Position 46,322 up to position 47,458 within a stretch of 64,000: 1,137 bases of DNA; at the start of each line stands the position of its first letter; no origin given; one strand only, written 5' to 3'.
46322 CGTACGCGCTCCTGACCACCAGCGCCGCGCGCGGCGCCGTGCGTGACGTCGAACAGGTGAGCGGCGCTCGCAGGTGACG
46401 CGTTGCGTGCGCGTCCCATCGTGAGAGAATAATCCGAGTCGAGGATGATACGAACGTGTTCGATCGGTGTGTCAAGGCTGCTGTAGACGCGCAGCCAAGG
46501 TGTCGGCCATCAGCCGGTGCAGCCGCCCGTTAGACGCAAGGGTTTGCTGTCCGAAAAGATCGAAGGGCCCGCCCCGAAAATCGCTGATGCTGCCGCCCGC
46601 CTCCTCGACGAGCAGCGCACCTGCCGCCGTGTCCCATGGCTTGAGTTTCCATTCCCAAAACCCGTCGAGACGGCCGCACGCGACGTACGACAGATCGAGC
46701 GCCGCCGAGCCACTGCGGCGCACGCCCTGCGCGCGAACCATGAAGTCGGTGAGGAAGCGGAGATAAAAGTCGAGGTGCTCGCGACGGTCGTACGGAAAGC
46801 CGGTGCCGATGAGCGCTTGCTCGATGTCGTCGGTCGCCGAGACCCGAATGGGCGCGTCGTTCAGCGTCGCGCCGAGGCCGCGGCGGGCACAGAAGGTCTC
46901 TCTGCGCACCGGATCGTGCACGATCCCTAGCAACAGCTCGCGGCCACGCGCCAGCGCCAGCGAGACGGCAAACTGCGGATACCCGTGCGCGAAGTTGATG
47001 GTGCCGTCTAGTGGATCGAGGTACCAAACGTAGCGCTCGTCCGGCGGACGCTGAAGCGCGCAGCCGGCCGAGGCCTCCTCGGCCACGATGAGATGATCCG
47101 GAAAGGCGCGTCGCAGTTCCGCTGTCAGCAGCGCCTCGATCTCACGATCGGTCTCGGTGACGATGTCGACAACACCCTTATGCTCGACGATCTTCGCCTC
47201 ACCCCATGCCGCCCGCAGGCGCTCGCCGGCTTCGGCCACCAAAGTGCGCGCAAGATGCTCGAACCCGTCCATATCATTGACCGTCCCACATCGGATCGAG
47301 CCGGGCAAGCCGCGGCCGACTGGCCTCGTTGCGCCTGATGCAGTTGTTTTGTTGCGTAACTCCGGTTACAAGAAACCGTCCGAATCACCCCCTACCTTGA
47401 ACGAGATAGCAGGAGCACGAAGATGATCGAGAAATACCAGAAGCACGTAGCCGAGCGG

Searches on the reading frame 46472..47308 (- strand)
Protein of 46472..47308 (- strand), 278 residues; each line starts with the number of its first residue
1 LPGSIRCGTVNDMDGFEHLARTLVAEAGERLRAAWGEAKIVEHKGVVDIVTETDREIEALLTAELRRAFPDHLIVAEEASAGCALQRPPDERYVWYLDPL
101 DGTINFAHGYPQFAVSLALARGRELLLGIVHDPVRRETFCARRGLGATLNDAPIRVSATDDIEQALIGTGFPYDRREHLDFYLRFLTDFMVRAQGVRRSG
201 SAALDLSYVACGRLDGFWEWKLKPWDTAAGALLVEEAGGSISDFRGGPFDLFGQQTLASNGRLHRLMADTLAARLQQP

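Call 7: search_protein_families(library=pfam, proteins=[window:46472-47308:-], max_evalue=0.0001)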
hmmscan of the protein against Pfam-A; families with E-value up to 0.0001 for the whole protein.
window:46472-47308:- (278 aa): 1 family
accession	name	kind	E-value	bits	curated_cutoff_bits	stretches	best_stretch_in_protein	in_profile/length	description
PF00459.30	Inositol_P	-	2.7e-69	234.1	27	1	16-271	5-266/271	Inositol monophosphatase family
